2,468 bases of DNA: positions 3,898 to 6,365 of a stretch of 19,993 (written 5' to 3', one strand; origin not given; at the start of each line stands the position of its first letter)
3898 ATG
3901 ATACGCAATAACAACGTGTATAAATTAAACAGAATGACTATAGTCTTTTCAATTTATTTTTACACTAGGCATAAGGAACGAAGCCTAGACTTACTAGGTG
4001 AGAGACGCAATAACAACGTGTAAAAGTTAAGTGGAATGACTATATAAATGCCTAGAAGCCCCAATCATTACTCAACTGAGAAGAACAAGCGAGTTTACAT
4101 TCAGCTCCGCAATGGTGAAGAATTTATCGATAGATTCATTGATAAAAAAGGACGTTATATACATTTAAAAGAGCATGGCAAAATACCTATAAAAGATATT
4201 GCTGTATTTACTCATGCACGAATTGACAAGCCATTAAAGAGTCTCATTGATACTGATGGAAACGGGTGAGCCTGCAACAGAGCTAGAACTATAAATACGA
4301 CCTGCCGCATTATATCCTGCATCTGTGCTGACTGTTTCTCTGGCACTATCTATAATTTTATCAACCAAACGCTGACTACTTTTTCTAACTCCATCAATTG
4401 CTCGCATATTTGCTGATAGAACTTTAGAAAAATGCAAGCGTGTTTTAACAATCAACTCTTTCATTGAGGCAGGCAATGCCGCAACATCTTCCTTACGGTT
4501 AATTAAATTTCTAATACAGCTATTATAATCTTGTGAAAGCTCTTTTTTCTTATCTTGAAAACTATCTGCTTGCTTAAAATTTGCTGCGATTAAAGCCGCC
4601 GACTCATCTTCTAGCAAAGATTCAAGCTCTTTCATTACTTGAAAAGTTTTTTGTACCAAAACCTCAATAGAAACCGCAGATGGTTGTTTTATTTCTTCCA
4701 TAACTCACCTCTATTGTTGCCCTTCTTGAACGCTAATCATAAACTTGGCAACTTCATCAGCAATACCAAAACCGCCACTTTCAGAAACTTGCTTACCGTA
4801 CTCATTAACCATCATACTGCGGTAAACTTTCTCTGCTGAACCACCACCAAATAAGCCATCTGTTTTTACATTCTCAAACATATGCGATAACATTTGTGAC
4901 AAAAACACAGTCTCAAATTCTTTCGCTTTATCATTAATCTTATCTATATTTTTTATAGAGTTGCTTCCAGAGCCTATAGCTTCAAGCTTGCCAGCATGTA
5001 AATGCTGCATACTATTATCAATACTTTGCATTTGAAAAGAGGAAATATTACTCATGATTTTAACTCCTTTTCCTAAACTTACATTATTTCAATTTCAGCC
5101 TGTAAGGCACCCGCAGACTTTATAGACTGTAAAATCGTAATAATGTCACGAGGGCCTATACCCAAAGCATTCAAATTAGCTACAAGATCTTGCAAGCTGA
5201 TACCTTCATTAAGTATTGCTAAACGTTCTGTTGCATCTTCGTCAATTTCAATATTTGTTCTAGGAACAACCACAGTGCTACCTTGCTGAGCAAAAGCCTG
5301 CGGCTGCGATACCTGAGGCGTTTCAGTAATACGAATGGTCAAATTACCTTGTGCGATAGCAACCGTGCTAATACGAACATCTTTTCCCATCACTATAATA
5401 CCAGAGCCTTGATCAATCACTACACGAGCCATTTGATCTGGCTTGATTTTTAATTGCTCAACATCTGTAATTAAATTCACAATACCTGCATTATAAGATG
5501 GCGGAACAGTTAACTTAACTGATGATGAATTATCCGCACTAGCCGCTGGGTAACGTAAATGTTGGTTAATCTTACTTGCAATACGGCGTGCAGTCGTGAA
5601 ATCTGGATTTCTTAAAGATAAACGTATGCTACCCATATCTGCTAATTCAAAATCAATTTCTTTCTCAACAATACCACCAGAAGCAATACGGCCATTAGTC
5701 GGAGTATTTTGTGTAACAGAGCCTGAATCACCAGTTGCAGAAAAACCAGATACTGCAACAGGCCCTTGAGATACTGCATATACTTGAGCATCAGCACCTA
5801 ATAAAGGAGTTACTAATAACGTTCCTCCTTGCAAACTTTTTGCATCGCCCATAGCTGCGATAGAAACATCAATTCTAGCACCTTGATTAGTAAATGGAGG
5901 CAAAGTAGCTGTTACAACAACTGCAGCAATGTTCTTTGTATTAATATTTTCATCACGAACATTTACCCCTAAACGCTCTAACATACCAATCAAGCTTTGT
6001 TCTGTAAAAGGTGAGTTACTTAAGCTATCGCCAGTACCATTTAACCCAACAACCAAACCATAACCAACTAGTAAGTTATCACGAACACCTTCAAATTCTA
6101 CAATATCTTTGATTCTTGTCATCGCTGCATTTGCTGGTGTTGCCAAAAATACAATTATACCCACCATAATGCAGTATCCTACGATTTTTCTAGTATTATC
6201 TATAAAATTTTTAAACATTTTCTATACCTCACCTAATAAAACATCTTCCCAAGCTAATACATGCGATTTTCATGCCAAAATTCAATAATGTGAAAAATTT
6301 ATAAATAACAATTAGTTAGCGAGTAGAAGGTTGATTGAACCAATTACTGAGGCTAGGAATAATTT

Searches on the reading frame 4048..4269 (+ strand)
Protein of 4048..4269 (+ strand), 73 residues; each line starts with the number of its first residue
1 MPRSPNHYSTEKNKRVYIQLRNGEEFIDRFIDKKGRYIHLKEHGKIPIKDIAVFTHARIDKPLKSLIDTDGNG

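Call 8: search_protein_families(library=pfam, proteins=[window:4048-4269:+], max_evalue=0.1)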
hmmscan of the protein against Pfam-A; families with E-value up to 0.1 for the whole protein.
window:4048-4269:+ (73 aa): 0 families

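Call 10: find_encoding_contigs(protein=window:4048-4269:+, flank=6000, max_places=10)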
Protein window:4048-4269:+ (73 aa): no gene with exactly this product is on record in the collection.

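Call 11: find_homologous_proteins(query=window:4048-4266:+, max_evalue=0.01)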
Query window:4048-4266:+ (73 aa): 6 proteins with E <= 0.01 among 7 candidates.
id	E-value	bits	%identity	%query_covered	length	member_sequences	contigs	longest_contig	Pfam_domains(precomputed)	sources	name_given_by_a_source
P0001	1.6e-42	160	100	100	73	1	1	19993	-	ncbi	-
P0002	1.5e-27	113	82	84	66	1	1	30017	-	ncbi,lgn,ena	-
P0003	7.8e-27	110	79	84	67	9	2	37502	-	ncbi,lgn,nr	ncbi:MAG: hypothetical protein EP349_02720 [Alphaproteobacteria bacterium]|nr:MAG: hypothetical prot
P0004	2.1e-26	109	77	85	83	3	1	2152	-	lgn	-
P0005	2.5e-25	106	79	85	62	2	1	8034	-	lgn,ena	-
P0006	4.3e-23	98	73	81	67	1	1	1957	-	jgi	-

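Call 12: find_encoding_contigs(protein=P0002, flank=6000, max_places=4)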
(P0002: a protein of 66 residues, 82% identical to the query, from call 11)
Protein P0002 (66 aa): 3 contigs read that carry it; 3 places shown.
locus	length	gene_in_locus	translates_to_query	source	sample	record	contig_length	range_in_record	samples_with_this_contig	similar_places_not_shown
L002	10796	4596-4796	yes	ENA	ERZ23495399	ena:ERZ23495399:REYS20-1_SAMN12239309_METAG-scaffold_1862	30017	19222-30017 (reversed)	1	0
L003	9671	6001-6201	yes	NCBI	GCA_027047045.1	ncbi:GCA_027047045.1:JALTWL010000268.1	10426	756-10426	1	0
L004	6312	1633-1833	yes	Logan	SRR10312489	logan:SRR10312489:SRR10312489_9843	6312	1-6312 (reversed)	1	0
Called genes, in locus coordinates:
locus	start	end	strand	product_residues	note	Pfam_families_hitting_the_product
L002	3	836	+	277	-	?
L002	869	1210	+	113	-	PF13442:Cytochrome_CBB3, PF00034:Cytochrom_C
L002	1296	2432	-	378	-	PF00285:Citrate_synt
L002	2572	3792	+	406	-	PF00070:Pyr_redox (faint), PF01134:GIDA (faint), PF01266:DAO, PF07992:Pyr_redox_2 (faint), PF13450:NAD_binding_8 (weak)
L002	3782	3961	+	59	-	-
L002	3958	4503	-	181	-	PF12796:Ank_2, PF00023:Ank (faint), PF13637:Ank_4 (weak)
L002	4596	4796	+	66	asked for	-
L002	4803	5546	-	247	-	PF05857:TraX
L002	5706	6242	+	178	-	PF10399:UCR_Fe-S_N, PF00355:Rieske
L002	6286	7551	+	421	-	PF00033:Cytochrome_B, PF13631:Cytochrom_B_N_2, PF00032:Cytochrom_B_C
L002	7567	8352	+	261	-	PF02167:Cytochrom_C1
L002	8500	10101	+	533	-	PF02690:Na_Pi_cotrans, PF01895:PhoU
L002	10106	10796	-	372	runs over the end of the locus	PF01522:Polysacc_deac_1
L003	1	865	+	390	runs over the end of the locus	PF00162:PGK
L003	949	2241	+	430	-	-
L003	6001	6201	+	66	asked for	-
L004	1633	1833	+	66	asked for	-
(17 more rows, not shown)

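Call 13: find_encoding_contigs(protein=P0003, flank=6000, max_places=4)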
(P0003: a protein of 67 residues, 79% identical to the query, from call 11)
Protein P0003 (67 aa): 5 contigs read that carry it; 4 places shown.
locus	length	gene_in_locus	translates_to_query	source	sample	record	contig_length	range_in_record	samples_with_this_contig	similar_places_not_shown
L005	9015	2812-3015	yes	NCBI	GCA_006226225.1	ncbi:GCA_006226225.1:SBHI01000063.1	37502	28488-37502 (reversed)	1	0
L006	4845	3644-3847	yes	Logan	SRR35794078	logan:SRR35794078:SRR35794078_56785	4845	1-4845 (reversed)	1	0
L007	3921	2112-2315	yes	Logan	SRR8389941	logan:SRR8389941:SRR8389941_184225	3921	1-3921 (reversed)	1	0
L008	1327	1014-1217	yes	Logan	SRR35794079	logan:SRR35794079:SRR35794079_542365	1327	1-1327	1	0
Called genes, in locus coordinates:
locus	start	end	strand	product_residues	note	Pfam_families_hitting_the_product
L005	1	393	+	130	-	PF14748:P5CR_dimer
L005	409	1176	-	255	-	-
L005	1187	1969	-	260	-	-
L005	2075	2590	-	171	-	PF12796:Ank_2 (faint), PF00023:Ank (faint), PF13637:Ank_4 (faint), PF13857:Ank_5 (faint)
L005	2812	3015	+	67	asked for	-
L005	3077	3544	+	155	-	-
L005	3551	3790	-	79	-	-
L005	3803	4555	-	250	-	-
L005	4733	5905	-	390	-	PF01053:Cys_Met_Meta_PP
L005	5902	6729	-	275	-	PF00581:Rhodanese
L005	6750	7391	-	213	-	PF00293:NUDIX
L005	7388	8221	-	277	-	PF01066:CDP-OH_P_transf, PF08009:CDP-OH_P_tran_2 (weak)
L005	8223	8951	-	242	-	PF02666:PS_Dcarbxylase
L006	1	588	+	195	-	?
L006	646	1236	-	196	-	-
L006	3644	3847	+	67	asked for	-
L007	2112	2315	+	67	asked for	-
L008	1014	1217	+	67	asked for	-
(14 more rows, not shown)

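Call 14: find_encoding_contigs(protein=P0005, flank=6000, max_places=4)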
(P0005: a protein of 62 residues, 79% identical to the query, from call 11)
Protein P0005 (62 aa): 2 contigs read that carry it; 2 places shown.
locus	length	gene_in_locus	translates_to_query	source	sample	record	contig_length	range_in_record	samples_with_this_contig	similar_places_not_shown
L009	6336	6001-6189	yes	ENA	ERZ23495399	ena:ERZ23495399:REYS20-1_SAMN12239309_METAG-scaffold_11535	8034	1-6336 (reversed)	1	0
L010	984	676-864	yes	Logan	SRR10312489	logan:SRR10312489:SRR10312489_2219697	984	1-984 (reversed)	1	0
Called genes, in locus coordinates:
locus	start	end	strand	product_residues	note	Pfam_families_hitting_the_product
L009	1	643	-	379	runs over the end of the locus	PF00285:Citrate_synt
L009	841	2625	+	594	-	PF01590:GAF, PF00512:HisKA, PF02518:HATPase_c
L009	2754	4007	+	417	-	PF00155:Aminotran_1_2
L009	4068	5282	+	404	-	PF00070:Pyr_redox (faint), PF01266:DAO, PF07992:Pyr_redox_2 (faint), PF13450:NAD_binding_8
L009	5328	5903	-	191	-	PF12796:Ank_2, PF13857:Ank_5 (weak), PF00023:Ank (weak), PF13606:Ank_3 (weak), PF13637:Ank_4 (weak)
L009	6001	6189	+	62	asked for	-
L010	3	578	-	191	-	PF12796:Ank_2, PF13857:Ank_5 (weak), PF00023:Ank (weak), PF13606:Ank_3 (weak), PF13637:Ank_4 (weak)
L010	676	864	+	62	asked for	-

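Call 22: find_encoding_contigs(protein=P0001, flank=10000, max_places=4)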
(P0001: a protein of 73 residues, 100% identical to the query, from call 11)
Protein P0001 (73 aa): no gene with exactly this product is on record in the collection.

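Call 30: find_encoding_contigs(protein=P0007, flank=5000, max_places=5)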
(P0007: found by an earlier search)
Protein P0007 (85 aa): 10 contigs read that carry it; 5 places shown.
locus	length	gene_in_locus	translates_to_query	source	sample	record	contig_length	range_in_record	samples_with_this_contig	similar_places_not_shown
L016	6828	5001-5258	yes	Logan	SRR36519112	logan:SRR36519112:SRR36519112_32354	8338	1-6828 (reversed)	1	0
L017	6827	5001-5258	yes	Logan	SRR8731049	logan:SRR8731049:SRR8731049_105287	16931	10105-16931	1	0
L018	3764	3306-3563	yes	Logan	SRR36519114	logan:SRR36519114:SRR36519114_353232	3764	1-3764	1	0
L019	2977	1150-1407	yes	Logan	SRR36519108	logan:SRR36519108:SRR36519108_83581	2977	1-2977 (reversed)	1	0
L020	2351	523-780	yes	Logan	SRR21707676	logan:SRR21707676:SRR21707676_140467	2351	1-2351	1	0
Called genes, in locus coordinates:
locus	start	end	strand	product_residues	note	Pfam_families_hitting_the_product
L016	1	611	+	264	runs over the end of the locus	PF03807:F420_oxidored (faint), PF14748:P5CR_dimer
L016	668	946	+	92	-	PF05015:HigB-like_toxin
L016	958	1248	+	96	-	PF13560:HTH_31 (faint), PF01381:HTH_3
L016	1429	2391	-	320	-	-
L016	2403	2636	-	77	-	-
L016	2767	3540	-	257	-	-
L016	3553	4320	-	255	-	-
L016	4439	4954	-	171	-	PF00023:Ank (faint), PF12796:Ank_2 (faint), PF13606:Ank_3 (faint), PF13857:Ank_5 (faint), PF13637:Ank_4 (weak)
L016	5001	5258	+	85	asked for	-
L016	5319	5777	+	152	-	-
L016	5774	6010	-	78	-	-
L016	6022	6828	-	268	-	?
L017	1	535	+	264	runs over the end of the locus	PF03807:F420_oxidored (weak), PF14748:P5CR_dimer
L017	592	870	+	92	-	PF05015:HigB-like_toxin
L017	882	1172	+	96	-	PF13560:HTH_31 (weak), PF01381:HTH_3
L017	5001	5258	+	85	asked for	-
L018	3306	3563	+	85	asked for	-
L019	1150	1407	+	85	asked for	-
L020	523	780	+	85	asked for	-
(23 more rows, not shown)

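Call 31: find_encoding_contigs(protein=P0006, flank=3000, max_places=3)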
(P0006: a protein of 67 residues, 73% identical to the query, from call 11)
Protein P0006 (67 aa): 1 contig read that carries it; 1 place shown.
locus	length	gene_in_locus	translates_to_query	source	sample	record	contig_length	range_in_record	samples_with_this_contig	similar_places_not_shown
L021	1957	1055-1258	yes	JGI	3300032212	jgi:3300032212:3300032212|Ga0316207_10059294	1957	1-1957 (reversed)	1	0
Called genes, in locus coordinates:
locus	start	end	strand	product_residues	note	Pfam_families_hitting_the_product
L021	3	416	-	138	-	?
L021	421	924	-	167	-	PF12796:Ank_2 (faint), PF00023:Ank (faint), PF13637:Ank_4 (faint)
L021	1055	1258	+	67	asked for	-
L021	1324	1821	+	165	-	-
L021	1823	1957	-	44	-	?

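Call 42: search_protein_representatives(alignment_id=A1)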
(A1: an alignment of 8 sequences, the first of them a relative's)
Query: 8 sequences, 69 profile positions. Proteins with E-value up to 0.001 (for the whole library): 142; up to 1e-10: 10; up to 1e-30: 1. The best 142 are listed.
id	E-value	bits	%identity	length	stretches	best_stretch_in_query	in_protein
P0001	5.9e-38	145.0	-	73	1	5-68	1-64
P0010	2.0e-29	117.7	-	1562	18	28-56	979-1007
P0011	1.4e-23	99.0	-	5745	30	23-40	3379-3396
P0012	6.6e-16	74.4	-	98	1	8-59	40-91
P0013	2.6e-15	72.4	-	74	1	7-59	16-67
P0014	7.0e-14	67.9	-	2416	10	22-42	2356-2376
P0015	5.7e-13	64.9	-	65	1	11-60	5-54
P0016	2.5e-12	62.9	-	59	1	5-60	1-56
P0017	1.7e-11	60.2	-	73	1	7-53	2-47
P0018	1.8e-11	60.1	-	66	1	3-62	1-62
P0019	5.0e-10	55.5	-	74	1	11-62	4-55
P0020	1.4e-09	54.1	-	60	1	10-59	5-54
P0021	1.7e-09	53.8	-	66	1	7-60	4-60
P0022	2.2e-09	53.5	-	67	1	10-59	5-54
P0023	4.9e-09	52.3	-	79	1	6-58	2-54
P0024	7.5e-09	51.8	-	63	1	5-65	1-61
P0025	1.6e-08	50.7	-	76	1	5-63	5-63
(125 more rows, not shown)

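Call 43: search_protein_families(library=pfam, proteins=[P0012, P0013, P0015, P0016, P0017, P0018, P0019, P0020, P0021, P0024], max_evalue=0.01)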
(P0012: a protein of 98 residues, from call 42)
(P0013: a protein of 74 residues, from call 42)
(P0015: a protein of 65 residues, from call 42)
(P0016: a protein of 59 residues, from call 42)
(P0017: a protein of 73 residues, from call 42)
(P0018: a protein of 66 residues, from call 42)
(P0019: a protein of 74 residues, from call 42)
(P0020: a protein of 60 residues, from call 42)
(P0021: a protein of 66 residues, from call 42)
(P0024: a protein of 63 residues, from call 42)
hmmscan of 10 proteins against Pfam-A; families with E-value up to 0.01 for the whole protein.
P0012 (98 aa): 0 families

P0013 (74 aa): 0 families

P0015 (65 aa): 0 families

P0016 (59 aa): 0 families

P0017 (73 aa): 0 families

P0018 (66 aa): 0 families

P0019 (74 aa): 0 families

P0020 (60 aa): 0 families

P0021 (66 aa): 0 families

P0024 (63 aa): 0 families

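Call 44: search_protein_families(library=phrogs, proteins=[P0001, P0003, P0012, P0013, P0015, P0016, P0018, P0019, P0020, P0024], max_evalue=0.01)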
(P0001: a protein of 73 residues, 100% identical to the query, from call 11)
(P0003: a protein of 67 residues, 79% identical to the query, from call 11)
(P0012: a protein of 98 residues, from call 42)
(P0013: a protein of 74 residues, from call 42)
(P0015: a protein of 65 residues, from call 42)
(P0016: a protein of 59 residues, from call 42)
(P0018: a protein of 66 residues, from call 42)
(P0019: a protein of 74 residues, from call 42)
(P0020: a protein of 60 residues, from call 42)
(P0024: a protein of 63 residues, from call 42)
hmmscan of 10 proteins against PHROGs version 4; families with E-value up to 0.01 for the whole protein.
P0001 (73 aa): 0 families

P0003 (67 aa): 0 families

P0012 (98 aa): 0 families

P0013 (74 aa): 0 families

P0015 (65 aa): 0 families

P0016 (59 aa): 0 families

P0018 (66 aa): 0 families

P0019 (74 aa): 0 families

P0020 (60 aa): 0 families

P0024 (63 aa): 0 families

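Call 50: predict_structure(alignment_id=A2)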
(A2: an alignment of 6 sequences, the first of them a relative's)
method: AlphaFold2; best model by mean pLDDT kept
length: 73 residues; sequences in the alignment: 6
mean_pLDDT: 56.0   pTM: 0.31
mean pLDDT of the five models: 56.0, 51.8, 49.2, 43.9, 43.3
residues with pLDDT >= 90: 0; 70-90: 1; 50-70: 52; < 50: 20
segments of 3 or more residues with pLDDT < 50: 1-4, 42-44, 61-73
pLDDT, mean of each block of 10 residues (from residue 1): 50 61 63 64 56 61 44 34
secondary structure, 60 per line:
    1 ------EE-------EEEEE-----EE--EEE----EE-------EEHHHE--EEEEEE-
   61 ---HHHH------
elements in order: E16-20 E30-32 E54-59 H64-67

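Call 74: search_solved_structures(query=A4, max_evalue=1)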
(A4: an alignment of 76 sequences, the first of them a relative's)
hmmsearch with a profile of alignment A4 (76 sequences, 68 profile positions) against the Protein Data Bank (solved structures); distinct sequences matched with E-value up to 1: 4.
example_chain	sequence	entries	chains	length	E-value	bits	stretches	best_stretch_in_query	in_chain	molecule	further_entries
8ki9_A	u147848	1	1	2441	0.18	14.8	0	20-62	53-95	L protein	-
5mkl_A1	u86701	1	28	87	0.26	14.3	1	12-36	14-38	Sm ribonucleo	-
4m78_A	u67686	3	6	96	0.48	13.4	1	15-60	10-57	U6 snRNA-associated Sm-like protein LSm8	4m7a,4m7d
4m77_A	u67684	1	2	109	0.62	13.1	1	15-60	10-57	U6 snRNA-associated Sm-like protein LSm8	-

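Call 75: search_protein_families(library=ncbifam, proteins=[P0001, P0003, P0013, P0015, P0016, P0020, P0025], max_evalue=0.01)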
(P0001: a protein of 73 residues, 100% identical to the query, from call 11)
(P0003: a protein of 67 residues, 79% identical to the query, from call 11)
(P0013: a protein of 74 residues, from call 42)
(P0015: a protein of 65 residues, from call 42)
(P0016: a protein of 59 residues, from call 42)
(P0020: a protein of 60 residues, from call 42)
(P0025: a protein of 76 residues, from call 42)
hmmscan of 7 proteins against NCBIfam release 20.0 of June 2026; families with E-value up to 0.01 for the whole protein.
P0001 (73 aa): 0 families

P0003 (67 aa): 0 families

P0013 (74 aa): 0 families

P0015 (65 aa): 0 families

P0016 (59 aa): 0 families

P0020 (60 aa): 0 families

P0025 (76 aa): 0 families

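Call 76: predict_structure(alignment_id=A4)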
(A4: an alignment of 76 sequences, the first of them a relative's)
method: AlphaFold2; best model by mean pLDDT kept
length: 73 residues; sequences in the alignment: 76
mean_pLDDT: 74.1   pTM: 0.51
mean pLDDT of the five models: 74.1, 73.7, 73.6, 72.4, 71.4
residues with pLDDT >= 90: 4; 70-90: 41; 50-70: 25; < 50: 3
segments of 3 or more residues with pLDDT < 50: none
pLDDT, mean of each block of 10 residues (from residue 1): 52 80 87 86 89 78 55 49
secondary structure, 60 per line:
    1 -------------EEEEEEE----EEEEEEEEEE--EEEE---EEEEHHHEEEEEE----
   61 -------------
elements in order: E14-20 E25-34 E37-40 E44-47 E51-56

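Call 79: fold_search(model_id=the predicted structure, library=pdb)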
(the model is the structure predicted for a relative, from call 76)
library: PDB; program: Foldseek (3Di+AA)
matches with E <= 10: 1172; with E <= 0.001: 0
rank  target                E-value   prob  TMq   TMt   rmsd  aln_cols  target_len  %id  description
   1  3qui_D                6.7e-03  1.00  0.55  0.60   1.7        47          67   21  Crystal structure of Pseudomonas aeruginosa Hfq in complex with ADPNP (released 2012-02-08)
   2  3qui_C                9.0e-03  1.00  0.56  0.59   3.6        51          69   20  Crystal structure of Pseudomonas aeruginosa Hfq in complex with ADPNP (released 2012-02-08)
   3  5i21_A                9.0e-03  1.00  0.56  0.62   3.6        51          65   20  Y55W Hfq from Pseudomonas aeruginosa (released 2016-03-16)
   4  5i21_B                1.2e-02  1.00  0.56  0.61   1.8        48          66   21  Y55W Hfq from Pseudomonas aeruginosa (released 2016-03-16)
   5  1hk9_D                1.3e-02  1.00  0.56  0.62   1.8        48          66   21  Crystal structure of the Hfq protein from Escherichia coli (released 2003-07-24)
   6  1hk9_F                1.5e-02  1.00  0.56  0.63   1.8        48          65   21  Crystal structure of the Hfq protein from Escherichia coli (released 2003-07-24)
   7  4v2s_C                1.5e-02  1.00  0.56  0.60   1.8        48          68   21  Crystal structure of Hfq in complex with the sRNA RydC (released 2015-01-14)
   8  8p9m_D                1.5e-02  1.00  0.55  0.58   1.9        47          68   21  Hexameric Hfq from Chromobacterium haemolyticum (released 2024-05-15)
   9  1hk9_A                1.5e-02  1.00  0.55  0.62   2.0        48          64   21  Crystal structure of the Hfq protein from Escherichia coli (released 2003-07-24)
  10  8p9m_B                1.5e-02  1.00  0.55  0.55   2.0        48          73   21  Hexameric Hfq from Chromobacterium haemolyticum (released 2024-05-15)
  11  3qhs_B                1.5e-02  1.00  0.56  0.59   4.7        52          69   19  Crystal structure of full-length Hfq from Escherichia coli (released 2011-05-18)
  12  1u1s_A                1.6e-02  1.00  0.57  0.63   1.6        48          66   21  Hfq protein from Pseudomonas aeruginosa. Low-salt crystals (released 2005-01-25)
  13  4jrk_B                1.6e-02  1.00  0.56  0.62   1.8        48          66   21  Crystal Structure of Escherichia coli Hfq Surface Mutant (released 2013-12-11)
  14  4juv_C                1.6e-02  1.00  0.56  0.64   1.8        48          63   21  Crystal Structure of Escherichia coli Hfq Distal Face 1 Mutant (released 2013-12-11)
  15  1u1s_B                1.6e-02  1.00  0.57  0.63   3.6        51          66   20  Hfq protein from Pseudomonas aeruginosa. Low-salt crystals (released 2005-01-25)
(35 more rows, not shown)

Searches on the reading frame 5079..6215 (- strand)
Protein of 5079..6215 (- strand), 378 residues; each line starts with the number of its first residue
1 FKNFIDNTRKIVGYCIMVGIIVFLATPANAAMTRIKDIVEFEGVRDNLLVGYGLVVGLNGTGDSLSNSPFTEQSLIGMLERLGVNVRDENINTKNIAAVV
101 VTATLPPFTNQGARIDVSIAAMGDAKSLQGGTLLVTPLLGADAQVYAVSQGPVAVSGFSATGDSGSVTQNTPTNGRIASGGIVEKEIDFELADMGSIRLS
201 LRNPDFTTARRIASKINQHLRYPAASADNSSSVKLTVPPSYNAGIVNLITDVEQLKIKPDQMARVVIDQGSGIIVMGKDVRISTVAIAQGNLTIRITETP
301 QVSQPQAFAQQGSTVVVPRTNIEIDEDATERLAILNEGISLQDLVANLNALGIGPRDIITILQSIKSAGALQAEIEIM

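Call 51: find_homologous_proteins(query=window:5079-6215:-, max_evalue=1e-60)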
Query window:5079-6215:- (378 aa): 8000 proteins with E <= 1e-60 among 8000 candidates; the best 120 are listed.
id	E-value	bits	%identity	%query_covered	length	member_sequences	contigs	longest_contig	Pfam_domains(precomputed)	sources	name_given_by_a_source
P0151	5.0e-234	794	100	100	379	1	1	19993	PF02119.22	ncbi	-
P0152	1.7e-182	624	78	99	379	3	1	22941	PF02119.22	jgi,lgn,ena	-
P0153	1.1e-181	622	82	93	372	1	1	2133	PF02119.22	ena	-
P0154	8.7e-177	606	79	93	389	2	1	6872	PF02119.22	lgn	-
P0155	4.2e-176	603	77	96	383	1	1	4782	PF02119.22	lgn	-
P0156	1.1e-174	599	73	99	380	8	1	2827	PF02119.22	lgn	-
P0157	3.6e-174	597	78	95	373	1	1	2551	PF02119.22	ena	-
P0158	3.6e-174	597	73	100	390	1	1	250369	PF02119.22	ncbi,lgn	-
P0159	4.2e-174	597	73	100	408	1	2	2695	PF02119.22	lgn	-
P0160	4.5e-174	597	74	100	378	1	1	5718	PF02119.22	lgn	-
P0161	7.3e-174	596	80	92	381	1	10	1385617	PF02119.22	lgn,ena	-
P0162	7.4e-174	596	80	92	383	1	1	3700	PF02119.22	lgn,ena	-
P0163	7.8e-174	596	74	100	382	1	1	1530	PF02119.22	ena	-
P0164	1.5e-173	595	79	93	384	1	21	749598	PF02119.22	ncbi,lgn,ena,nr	ncbi:MAG: flagellar basal body P-ring protein FlgI [Alphaproteobacteria bacterium]|nr:flagellar basa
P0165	2.6e-173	594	73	98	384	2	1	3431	PF02119.22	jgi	jgi:flagellar P-ring protein precursor FlgI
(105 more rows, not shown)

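Call 52: find_encoding_contigs(protein=P0152, flank=6000, max_places=3)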
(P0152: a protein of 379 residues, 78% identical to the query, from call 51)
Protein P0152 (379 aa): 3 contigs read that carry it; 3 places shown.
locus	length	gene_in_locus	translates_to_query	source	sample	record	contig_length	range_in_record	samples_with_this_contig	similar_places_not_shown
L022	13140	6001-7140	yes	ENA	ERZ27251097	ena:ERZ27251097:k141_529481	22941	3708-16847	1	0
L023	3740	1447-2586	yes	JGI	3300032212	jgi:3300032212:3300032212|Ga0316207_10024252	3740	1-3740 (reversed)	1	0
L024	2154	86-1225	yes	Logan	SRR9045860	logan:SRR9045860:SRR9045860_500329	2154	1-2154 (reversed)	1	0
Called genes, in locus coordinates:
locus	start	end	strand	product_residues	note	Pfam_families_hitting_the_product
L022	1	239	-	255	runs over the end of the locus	PF00158:Sigma54_activat, PF14532:Sigma54_activ_2, PF01078:Mg_chelatase (weak), PF00004:AAA (weak), PF07724:AAA_2 (weak)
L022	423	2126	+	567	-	PF00501:AMP-binding, PF13193:AMP-binding_C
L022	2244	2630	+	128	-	PF07378:FlbT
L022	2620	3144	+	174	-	PF07309:FlaF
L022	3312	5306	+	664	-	-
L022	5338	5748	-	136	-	PF10768:FliX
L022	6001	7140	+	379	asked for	PF02119:FlgI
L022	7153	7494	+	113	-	PF10135:Rod-binding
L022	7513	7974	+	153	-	-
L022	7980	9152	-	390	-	PF02771:Acyl-CoA_dh_N, PF02770:Acyl-CoA_dh_M, PF00441:Acyl-CoA_dh_1, PF08028:Acyl-CoA_dh_2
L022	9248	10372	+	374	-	PF03734:YkuD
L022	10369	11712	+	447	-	PF00275:EPSP_synthase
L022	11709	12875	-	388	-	PF21088:MS_channel_1st (weak), PF00924:MS_channel_2nd, PF21082:MS_channel_3rd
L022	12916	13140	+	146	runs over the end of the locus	PF00583:Acetyltransf_1, PF13673:Acetyltransf_10, PF13508:Acetyltransf_7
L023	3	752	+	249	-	?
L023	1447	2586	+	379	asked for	PF02119:FlgI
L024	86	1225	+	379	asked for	PF02119:FlgI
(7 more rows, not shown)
